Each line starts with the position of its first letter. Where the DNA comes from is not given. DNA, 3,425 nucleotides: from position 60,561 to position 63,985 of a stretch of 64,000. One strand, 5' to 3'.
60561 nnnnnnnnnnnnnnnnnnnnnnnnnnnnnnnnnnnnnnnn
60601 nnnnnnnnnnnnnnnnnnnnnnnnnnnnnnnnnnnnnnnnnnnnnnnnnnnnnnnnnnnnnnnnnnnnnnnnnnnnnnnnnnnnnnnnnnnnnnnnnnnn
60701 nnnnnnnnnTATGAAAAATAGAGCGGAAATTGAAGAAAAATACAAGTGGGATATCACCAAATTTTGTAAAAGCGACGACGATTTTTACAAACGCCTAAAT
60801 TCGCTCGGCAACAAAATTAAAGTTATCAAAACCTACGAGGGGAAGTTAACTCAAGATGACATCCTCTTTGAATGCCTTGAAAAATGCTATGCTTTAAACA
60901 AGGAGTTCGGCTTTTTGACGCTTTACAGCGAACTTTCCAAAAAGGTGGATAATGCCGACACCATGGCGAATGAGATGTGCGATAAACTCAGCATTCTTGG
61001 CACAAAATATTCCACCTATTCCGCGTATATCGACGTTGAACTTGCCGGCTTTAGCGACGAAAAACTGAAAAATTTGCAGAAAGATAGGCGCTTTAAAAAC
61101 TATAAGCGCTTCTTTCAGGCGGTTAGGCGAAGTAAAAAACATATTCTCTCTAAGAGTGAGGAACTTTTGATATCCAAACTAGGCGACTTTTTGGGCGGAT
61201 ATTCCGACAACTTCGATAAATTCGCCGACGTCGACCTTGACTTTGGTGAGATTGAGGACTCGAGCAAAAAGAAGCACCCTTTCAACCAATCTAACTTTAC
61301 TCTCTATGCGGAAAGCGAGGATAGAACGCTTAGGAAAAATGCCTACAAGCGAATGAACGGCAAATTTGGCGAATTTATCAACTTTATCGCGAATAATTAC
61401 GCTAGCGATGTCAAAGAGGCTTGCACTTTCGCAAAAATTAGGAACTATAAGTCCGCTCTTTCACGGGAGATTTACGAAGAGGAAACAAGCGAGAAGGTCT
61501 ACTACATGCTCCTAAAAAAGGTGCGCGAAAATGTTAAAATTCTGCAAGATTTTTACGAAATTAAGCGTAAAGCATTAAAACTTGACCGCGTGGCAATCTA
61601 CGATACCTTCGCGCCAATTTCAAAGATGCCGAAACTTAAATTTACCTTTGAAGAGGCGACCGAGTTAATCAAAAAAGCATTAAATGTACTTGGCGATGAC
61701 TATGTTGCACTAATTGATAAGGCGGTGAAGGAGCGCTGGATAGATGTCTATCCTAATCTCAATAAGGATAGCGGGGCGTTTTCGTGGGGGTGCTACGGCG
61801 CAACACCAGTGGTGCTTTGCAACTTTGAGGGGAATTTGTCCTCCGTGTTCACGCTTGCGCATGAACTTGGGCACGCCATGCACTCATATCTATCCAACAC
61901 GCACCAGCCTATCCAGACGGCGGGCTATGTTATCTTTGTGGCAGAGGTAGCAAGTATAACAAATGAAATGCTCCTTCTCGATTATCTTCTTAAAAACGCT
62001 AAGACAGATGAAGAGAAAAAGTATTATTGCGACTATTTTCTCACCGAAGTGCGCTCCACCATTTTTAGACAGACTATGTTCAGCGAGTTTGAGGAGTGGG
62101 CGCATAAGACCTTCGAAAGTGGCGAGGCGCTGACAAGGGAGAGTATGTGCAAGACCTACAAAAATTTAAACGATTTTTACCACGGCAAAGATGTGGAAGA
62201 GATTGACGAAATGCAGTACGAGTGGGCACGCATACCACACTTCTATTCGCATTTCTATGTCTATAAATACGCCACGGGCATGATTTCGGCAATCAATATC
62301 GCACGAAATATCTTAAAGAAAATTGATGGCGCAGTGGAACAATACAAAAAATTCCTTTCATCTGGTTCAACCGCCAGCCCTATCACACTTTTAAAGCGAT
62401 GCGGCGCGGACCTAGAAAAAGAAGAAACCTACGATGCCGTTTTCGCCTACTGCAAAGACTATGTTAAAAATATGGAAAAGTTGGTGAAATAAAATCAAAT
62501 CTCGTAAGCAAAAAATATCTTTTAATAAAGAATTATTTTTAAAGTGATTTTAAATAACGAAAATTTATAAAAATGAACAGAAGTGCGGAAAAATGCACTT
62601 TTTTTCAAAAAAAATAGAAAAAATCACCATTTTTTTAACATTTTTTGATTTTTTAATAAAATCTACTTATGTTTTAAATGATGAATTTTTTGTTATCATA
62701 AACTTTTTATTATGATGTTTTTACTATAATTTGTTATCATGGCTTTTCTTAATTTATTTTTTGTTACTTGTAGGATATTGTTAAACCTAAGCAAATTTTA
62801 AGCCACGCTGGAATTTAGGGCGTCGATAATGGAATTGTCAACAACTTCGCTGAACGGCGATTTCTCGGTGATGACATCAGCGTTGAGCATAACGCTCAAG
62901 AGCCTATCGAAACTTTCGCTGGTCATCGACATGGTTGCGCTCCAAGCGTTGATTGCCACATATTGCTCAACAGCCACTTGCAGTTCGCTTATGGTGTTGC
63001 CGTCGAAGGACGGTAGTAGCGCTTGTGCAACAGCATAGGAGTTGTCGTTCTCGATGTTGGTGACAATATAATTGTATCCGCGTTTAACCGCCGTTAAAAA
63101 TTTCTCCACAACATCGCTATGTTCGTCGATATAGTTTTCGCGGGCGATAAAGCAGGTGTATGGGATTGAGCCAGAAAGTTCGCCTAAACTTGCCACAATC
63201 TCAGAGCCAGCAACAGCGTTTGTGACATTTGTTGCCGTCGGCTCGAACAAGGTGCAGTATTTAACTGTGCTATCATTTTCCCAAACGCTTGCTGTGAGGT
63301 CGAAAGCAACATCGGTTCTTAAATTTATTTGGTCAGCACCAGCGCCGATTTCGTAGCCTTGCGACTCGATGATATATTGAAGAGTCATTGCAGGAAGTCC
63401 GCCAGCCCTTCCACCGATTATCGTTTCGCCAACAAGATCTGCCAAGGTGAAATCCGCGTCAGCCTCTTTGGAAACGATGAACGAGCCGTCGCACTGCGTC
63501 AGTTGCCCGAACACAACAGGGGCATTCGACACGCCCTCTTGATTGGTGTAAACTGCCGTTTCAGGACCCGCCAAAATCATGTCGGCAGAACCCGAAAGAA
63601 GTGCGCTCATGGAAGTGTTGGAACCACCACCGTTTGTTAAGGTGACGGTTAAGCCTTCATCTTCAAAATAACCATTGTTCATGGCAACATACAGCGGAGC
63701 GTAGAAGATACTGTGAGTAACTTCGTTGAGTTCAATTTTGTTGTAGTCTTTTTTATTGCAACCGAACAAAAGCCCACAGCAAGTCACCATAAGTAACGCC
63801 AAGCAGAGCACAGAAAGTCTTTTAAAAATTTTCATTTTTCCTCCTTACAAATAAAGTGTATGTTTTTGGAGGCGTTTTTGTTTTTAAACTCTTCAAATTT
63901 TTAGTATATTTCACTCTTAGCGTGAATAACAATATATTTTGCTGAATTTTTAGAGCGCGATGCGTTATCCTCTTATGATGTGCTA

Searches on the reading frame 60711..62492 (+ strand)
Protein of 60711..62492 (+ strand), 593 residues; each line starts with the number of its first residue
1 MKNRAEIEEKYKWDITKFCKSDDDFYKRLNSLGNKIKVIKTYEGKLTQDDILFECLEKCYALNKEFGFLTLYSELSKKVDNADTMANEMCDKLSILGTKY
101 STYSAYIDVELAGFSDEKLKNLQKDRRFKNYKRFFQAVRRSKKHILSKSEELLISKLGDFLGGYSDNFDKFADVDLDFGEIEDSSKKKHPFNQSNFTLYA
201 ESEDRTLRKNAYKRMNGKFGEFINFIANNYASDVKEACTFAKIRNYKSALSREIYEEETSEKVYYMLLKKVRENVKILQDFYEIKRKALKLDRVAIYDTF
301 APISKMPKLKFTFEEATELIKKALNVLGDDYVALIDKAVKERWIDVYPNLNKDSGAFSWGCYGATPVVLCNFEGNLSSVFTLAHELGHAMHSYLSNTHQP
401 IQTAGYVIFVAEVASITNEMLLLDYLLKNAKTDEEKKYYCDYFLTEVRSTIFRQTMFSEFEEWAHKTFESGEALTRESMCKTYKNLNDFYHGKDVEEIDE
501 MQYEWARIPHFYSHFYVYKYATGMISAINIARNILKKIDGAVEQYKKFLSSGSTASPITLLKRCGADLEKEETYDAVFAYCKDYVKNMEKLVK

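Call 79: search_protein_families(library=pfam, proteins=[window:60711-62492:+], max_evalue=0.00001)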
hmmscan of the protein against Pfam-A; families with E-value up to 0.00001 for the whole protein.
window:60711-62492:+ (593 aa): 2 families
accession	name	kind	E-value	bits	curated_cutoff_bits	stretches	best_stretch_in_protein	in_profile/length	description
PF01432.26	Peptidase_M3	-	5.6e-68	230.8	27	1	199-576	2-453/457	Peptidase family M3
PF08439.15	Peptidase_M3_N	-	3.3e-13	50.1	25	1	110-178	1-70/70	Oligopeptidase F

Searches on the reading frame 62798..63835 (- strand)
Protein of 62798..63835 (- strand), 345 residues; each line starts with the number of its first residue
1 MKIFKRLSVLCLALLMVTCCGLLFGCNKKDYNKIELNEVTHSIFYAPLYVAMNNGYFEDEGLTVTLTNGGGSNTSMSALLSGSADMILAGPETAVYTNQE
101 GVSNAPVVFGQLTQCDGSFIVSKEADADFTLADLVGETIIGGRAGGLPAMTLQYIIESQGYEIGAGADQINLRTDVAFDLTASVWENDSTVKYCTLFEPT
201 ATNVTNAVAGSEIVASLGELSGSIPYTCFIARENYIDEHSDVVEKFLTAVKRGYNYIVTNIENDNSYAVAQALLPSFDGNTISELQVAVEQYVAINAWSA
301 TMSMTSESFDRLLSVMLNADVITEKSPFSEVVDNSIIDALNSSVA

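Call 79: search_protein_families(library=pfam, proteins=[window:62798-63835:-], max_evalue=0.00001)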
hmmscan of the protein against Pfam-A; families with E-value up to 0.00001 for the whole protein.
window:62798-63835:- (345 aa): 2 families
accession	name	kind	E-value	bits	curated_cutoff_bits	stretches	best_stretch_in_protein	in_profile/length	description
PF09084.16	NMT1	-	1.1e-18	68.3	20.5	1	46-260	5-212/216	NMT1/THI5 like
PF13379.11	NMT1_2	-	5.1e-09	36.7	24.7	1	45-272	18-250/252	NMT1-like family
